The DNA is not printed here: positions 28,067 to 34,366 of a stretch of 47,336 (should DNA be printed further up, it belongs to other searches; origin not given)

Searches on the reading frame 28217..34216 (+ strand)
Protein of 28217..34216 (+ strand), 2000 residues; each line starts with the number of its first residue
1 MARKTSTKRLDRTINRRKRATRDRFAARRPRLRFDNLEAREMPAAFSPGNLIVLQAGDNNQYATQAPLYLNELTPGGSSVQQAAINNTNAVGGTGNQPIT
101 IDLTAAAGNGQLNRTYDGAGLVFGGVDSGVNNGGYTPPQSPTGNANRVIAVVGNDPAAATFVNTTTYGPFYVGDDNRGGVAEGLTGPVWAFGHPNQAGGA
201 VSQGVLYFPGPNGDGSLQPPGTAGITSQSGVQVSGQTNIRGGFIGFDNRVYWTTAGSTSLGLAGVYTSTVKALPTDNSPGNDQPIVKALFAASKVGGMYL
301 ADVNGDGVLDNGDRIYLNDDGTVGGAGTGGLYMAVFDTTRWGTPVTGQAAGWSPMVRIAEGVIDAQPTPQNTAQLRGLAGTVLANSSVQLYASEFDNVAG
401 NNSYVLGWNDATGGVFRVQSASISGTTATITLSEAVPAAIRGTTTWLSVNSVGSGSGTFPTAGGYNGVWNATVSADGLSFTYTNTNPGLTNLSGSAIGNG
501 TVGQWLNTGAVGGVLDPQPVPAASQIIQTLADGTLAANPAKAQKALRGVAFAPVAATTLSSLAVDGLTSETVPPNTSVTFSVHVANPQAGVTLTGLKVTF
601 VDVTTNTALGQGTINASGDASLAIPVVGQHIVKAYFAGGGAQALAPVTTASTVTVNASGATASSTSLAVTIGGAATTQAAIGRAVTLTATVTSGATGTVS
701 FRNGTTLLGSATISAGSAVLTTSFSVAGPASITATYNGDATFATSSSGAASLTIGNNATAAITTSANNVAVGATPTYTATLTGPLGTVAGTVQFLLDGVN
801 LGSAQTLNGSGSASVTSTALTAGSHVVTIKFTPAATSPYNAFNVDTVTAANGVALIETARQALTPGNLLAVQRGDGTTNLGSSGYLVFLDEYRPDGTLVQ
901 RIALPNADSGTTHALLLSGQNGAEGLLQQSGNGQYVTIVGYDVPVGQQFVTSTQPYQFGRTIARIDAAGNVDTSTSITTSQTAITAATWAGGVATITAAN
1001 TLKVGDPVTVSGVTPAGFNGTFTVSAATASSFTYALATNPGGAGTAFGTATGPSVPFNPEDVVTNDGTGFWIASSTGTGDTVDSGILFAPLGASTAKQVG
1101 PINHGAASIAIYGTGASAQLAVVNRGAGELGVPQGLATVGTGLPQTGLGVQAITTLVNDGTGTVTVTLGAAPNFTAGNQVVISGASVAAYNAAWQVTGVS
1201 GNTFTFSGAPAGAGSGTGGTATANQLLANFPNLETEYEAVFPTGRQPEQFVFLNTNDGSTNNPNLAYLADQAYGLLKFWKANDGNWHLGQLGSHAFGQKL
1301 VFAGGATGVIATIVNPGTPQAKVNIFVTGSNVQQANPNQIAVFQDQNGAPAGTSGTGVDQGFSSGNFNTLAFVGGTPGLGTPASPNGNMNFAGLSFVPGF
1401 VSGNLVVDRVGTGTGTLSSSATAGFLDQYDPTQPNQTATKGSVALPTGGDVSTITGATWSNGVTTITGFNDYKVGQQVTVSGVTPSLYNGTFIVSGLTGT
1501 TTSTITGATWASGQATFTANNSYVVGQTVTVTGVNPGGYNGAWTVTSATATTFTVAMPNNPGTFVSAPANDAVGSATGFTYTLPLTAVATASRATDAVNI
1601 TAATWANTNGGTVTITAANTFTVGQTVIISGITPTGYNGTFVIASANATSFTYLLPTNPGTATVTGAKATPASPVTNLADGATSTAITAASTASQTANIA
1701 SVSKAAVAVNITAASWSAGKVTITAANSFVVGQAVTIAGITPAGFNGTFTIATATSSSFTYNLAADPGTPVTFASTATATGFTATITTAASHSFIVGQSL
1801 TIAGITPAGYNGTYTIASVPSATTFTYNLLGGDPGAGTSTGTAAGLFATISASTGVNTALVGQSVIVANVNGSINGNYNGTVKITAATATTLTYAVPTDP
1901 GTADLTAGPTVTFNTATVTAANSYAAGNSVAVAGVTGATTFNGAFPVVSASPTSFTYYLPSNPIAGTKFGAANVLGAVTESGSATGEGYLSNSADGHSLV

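Call 9: search_protein_families(library=pfam, proteins=[window:28217-34216:+], max_evalue=1)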
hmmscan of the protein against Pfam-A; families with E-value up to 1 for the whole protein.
window:28217-34216:+ (2000 aa): 1 family
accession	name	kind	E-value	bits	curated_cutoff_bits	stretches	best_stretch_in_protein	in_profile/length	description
PF16640.11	Big_3_5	-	1.9e-25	89.7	35.5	3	674-754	3-87/88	Bacterial Ig-like domain (group 3)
